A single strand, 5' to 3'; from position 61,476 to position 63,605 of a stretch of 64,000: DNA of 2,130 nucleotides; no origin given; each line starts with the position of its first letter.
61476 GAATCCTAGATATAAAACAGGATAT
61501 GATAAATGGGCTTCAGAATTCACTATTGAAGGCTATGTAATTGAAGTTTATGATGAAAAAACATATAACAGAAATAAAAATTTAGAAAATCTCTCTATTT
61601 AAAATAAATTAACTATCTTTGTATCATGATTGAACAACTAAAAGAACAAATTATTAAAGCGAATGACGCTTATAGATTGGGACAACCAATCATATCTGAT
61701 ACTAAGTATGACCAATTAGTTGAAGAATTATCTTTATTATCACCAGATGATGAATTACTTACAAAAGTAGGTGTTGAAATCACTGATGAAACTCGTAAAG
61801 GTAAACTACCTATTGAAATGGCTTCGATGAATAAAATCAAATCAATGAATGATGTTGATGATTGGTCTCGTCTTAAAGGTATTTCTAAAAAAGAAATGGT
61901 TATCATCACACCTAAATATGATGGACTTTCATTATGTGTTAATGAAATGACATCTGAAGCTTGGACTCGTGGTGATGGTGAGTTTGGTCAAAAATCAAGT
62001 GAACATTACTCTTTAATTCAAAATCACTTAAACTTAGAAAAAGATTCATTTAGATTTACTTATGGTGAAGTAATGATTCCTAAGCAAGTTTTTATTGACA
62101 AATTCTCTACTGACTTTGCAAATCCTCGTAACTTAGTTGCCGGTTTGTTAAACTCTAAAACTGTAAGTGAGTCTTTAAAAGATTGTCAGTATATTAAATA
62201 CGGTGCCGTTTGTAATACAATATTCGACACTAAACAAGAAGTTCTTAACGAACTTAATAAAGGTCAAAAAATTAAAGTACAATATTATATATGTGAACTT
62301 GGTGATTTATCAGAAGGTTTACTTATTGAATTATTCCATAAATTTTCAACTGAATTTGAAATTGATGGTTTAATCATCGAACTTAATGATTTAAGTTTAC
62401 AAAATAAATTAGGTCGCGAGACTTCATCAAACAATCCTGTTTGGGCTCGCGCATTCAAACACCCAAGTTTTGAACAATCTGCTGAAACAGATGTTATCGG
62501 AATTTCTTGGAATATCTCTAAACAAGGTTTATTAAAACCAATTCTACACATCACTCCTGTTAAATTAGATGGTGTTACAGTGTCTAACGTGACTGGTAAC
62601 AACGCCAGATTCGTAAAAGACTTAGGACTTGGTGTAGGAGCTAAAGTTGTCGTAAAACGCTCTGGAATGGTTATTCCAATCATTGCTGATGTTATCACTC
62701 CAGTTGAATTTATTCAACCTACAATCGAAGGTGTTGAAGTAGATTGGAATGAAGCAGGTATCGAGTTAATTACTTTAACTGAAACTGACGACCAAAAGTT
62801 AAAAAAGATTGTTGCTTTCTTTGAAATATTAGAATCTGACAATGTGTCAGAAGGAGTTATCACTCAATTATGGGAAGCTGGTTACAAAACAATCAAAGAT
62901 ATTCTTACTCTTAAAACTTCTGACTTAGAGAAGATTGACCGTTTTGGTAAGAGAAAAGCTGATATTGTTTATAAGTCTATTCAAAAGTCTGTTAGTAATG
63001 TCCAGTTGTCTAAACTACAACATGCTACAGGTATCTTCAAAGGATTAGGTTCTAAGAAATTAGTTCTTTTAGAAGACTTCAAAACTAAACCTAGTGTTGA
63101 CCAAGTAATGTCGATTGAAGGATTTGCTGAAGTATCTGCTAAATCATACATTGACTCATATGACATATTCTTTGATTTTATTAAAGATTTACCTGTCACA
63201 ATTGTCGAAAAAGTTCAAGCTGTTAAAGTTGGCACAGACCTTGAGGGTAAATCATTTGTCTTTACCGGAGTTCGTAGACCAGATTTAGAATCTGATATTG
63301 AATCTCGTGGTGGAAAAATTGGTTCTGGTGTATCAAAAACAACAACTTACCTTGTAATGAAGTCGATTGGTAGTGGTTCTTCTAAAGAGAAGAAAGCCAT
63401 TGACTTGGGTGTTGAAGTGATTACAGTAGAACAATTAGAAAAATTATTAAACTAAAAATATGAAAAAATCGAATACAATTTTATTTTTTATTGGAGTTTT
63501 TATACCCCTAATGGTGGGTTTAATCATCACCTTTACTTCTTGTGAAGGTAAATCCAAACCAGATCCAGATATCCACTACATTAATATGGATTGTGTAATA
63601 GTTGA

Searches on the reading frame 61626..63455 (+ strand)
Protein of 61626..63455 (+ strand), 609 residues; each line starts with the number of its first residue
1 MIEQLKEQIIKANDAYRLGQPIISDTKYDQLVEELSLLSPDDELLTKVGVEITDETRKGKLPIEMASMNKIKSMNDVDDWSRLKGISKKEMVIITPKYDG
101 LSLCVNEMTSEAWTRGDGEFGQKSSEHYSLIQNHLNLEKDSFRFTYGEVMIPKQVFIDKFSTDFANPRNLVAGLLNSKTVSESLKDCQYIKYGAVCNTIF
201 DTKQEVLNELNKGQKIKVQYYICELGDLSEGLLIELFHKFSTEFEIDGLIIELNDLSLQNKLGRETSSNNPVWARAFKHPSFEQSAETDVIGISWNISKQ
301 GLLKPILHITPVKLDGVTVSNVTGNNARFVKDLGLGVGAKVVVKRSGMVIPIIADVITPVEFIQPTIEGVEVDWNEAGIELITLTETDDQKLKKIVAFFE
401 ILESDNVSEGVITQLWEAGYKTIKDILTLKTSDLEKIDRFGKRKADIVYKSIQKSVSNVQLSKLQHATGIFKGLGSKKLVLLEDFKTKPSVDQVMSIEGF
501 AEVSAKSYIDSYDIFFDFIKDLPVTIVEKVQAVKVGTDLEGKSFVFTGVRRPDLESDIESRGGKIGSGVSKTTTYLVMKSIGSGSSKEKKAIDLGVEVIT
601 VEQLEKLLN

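Call 8: search_protein_families(library=pfam, proteins=[window:61626-63455:+])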
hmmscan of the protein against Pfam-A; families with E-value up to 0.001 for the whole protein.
window:61626-63455:+ (609 aa): 5 families
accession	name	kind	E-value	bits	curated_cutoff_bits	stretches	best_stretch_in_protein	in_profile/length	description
PF01653.23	DNA_ligase_aden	-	1.1e-17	64.9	27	1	63-280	11-251/253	NAD-dependent DNA ligase adenylation domain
PF03120.22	DNA_ligase_OB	-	2.2e-17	63.1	32.9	1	287-358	1-72/79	NAD-dependent DNA ligase OB-fold domain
PF00533.33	BRCT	-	4.8e-11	43.2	21.3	1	537-607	4-77/78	BRCA1 C Terminus (BRCT) domain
PF14520.12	HHH_5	-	0.00018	22.3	27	0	413-453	16-56/57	Helix-hairpin-helix domain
PF12738.14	PTCB-BRCT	-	0.00062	20.2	22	0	546-602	8-62/63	twin BRCT domain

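Call 20: find_related_loci(query=window:61626-63455:+, collection=viral_contigs, flank=3000)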
Query window:61626-63455:+ (609 aa) in viral_contigs; peptide patterns used: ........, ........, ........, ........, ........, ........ (x = any residue, [..] = any of these).
28 stretches matched a pattern; 11 encode a relative of the query (tblastn E <= 1e-3); 11 distinct loci.
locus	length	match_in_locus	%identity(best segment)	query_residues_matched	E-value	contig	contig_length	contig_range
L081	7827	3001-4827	92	1-609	0e+0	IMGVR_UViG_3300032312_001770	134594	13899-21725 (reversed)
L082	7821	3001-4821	80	1-609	0e+0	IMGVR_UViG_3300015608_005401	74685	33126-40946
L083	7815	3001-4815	76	1-608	0e+0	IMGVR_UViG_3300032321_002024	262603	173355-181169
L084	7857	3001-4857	74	1-608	0e+0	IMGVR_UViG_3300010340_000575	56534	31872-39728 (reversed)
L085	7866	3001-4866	82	1-609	0e+0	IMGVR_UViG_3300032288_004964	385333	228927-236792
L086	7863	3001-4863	71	1-608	0e+0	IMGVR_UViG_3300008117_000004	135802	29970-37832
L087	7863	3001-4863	71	1-608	0e+0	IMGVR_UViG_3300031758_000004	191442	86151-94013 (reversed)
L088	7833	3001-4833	67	1-609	0e+0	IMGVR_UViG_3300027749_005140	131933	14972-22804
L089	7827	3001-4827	87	1-609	0e+0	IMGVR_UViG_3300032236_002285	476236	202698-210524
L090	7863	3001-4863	71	1-608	0e+0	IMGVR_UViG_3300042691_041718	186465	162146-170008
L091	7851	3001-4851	64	1-600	0e+0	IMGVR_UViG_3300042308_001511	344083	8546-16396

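Call 31: find_related_loci(query=window:61626-63455:+, collection=genome_contigs, flank=500)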
Query window:61626-63455:+ (609 aa) in genome_contigs; peptide patterns used: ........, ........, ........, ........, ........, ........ (x = any residue, [..] = any of these).
63 stretches matched a pattern; 1 encode a relative of the query (tblastn E <= 1e-3); 1 distinct loci.
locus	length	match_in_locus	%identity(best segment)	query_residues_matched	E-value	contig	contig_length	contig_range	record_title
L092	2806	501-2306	52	1-604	0e+0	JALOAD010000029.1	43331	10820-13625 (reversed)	MAG: Candidatus Muiribacterium halophilum isolate SO_2017_LW2 bin 137 scaffold_290_c4_LW138R_2017, whole genome shotgun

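Call 56: search_dna_similar(query=window:61626-63455:+, collection=phages, mode=protein, max_rows=25)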
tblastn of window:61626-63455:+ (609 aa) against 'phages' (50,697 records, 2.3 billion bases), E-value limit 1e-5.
Records with a match: 353; places in all: 353; records where one place covers at least 80% of the query: 148.
Best place of each record, by identity: 60-80% 2; <60% 351.
By first word of the organism name: Klebsiella 78; Erwinia 56; Pseudomonas 30; Bacteriophage 29; Vibrio 14; Staphylococcus 12; Bacillus 11; Prevotella 10; Serratia 9; Dickeya 8; and 38 more.
By host as written in the record: Erwinia amylovora 49; - 47; Klebsiella pneumoniae 23; Prevotella sp. 10; Pseudomonas putida KT2440 and Paw85 9; Staphylococcus aureus 9; Klebsiella pneumoniae K42 8; Listeria monocytogenes 6; and 112 more.
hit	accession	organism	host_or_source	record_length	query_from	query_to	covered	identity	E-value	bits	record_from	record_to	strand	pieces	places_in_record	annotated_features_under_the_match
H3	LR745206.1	uncultured phage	metagenomic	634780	1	608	100%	74.0%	0e+0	869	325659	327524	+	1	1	record has no annotation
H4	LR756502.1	uncultured phage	metagenomic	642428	1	608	100%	72.4%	0e+0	843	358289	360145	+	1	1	record has no annotation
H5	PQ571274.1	Bacteroides phage BS-TP1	Bacteroides salyersiae BG8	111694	2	607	100%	33.6%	3e-84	293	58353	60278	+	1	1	NAD-dependent DNA ligase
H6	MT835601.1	Bacteriophage sp.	human fecal samples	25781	3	605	99%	33.5%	6e-76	269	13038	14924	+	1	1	record has no annotation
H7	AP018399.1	Xanthomonas phage XacN1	Xanthomonas citri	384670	10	609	99%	30.2%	3e-48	187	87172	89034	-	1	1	NAD-dependent DNA ligase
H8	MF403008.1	Agrobacterium phage Atu_ph07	Agrobacterium tumefaciens C58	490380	16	603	97%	30.6%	9e-51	195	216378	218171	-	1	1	DNA ligase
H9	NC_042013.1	Agrobacterium phage Atu_ph07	Agrobacterium tumefaciens C58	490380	16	603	97%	30.6%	9e-51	195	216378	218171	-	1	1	NAD-dependent DNA ligase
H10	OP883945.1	Stenotrophomonas phage CM1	Stenotrophomonas maltophilia SRM01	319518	3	609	100%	29.1%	2e-47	185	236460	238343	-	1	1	record has no annotation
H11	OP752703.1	Stenotrophomonas phage RAS14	Stenotrophomonas maltophilia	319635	3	609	100%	29.1%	2e-47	185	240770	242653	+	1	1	hypothetical protein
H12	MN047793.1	Xanthomonas phage Xoo-sp13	Xanthomonas oryzae pv. oryzae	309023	3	609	100%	29.0%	5e-40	163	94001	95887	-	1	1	DNA ligase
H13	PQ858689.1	Flavobacterium phage MaF61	Flavobacterium sp. B330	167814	2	609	100%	28.7%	3e-38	157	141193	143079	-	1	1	putative DNA ligase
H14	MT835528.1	Bacteriophage sp.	human fecal samples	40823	1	608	100%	27.9%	2e-25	118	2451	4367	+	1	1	record has no annotation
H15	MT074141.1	Bacteroides phage DAC22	Bacteroides thetaiotaomicron VPI-5489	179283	61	608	90%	30.9%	1e-45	180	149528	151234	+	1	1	hypothetical protein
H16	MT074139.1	Bacteroides phage DAC19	Bacteroides thetaiotaomicron VPI-5487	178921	61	608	90%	30.9%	2e-45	179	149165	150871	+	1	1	hypothetical protein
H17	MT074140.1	Bacteroides phage DAC20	Bacteroides thetaiotaomicron VPI-5488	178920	61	608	90%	30.9%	2e-45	179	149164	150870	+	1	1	hypothetical protein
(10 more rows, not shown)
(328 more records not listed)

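Call 57: get_annotated_region(hit=H3, flank=600)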
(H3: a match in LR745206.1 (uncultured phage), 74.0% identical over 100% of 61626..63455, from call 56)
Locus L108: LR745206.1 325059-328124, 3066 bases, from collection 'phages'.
description: uncultured phage genome assembly, chromosome: 1.
organism: uncultured phage (NCBI taxid 278008)
taxonomy: Viruses; environmental samples
host: -; source: metagenomic; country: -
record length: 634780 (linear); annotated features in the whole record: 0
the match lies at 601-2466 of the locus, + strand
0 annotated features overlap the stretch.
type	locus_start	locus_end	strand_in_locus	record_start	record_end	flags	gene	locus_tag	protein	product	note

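Call 58: get_annotated_region(hit=H4, flank=600)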
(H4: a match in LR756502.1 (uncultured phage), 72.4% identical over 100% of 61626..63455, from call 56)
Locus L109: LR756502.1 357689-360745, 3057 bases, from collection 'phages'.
description: uncultured phage genome assembly, chromosome: 1.
organism: uncultured phage (NCBI taxid 278008)
taxonomy: Viruses; environmental samples
host: -; source: metagenomic; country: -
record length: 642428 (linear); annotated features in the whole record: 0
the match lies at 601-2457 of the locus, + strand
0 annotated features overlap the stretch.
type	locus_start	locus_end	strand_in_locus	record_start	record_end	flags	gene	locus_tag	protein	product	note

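Call 59: get_annotated_region(hit=H5, flank=600)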
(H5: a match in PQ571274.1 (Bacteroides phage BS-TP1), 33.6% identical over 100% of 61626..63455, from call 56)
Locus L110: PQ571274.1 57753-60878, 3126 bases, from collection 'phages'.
description: Bacteroides phage BS-TP1, complete genome.
organism: Bacteroides phage BS-TP1 (NCBI taxid 3385221)
taxonomy: Viruses
host: Bacteroides salyersiae BG8; source: sewage from septic tank; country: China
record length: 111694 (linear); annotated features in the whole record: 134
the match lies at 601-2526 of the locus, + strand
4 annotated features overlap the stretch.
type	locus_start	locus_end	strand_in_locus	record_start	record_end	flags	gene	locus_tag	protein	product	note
CDS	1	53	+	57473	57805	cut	-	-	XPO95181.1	NUMOD1 domain-containing protein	BS-TP1_gp48; BS-TP1_gp48; Annot2=(structure alignment-afuniprot50) AF-A0A2H5SKS2-F1-model_v4 Putative hnh homing ...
CDS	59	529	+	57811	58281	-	-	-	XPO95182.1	dUTPase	BS-TP1_gp49; BS-TP1_gp49; Annot2=(structure alignment-afuniprot50) AF-A0A2L2X051-F1-model_v4 dUTP ...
CDS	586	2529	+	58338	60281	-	-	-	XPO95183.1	NAD-dependent DNA ligase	BS-TP1_gp50; BS-TP1_gp50; Annot2=(structure alignment-afuniprot50) AF-A0A395Z0S7-F1-model_v4 DNA ligase ...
CDS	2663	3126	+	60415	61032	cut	-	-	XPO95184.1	integrase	BS-TP1_gp51; BS-TP1_gp51; Annot2=(structure alignment-afuniprot50) AF-A0A2L2WVF6-F1-model_v4 ...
